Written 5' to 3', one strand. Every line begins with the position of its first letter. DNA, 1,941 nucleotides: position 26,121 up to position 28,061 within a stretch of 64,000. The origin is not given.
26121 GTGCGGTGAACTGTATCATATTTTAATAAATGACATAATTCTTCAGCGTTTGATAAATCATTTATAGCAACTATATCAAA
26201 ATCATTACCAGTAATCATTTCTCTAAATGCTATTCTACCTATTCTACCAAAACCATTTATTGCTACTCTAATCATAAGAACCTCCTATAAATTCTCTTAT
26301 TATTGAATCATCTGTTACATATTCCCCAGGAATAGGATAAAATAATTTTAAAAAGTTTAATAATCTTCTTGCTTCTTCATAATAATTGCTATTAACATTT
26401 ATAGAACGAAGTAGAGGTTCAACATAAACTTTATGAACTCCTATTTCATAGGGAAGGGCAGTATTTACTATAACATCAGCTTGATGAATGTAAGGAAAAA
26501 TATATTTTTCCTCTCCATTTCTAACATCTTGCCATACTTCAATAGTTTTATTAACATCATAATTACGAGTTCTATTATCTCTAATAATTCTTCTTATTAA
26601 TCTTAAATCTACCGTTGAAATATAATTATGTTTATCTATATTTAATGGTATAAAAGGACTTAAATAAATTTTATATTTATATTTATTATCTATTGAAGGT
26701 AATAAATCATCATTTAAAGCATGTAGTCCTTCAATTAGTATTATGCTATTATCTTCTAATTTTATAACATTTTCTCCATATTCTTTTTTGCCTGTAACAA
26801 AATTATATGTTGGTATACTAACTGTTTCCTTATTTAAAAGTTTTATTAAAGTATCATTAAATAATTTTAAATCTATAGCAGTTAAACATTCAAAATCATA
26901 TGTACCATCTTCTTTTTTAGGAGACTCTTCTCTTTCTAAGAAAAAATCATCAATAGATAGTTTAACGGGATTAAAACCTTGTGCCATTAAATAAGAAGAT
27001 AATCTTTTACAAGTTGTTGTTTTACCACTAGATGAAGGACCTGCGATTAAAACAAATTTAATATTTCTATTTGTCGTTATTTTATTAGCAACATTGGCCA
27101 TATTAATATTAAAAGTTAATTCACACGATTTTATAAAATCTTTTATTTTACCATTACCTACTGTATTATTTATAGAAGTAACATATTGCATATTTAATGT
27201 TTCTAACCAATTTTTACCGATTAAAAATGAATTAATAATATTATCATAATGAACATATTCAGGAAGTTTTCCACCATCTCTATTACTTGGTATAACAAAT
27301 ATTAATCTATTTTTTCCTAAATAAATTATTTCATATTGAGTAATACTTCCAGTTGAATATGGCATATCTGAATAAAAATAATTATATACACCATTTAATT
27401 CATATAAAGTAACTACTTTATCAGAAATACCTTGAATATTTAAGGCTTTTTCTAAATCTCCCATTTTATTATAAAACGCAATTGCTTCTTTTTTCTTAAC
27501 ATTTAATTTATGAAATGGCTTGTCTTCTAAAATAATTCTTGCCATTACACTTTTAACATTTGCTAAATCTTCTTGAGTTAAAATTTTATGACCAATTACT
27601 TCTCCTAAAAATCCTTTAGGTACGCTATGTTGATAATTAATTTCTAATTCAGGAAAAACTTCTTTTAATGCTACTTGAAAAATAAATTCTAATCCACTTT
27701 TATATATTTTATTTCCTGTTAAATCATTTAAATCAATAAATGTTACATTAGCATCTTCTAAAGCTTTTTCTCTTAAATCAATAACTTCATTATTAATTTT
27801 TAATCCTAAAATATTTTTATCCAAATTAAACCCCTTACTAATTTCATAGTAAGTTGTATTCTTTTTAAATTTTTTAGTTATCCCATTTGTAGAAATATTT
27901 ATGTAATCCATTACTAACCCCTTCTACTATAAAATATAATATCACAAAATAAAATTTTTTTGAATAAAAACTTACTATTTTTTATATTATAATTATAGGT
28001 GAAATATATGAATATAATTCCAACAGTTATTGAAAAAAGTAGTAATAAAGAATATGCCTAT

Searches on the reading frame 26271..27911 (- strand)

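Call 73: search_protein_families(library=pfam, proteins=[window:26271-27911:-], max_evalue=0.001)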
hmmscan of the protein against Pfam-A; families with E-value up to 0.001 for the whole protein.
window:26271-27911:- (547 aa): 2 families
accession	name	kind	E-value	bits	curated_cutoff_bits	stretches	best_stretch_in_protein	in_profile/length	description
PF00485.24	PRK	-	1.1e-23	84.5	22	1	288-483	3-188/196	Phosphoribulokinase / Uridine kinase family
PF20720.3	nSTAND3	-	2.4e-06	27.8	27.2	1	284-323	17-57/155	Novel STAND NTPase 3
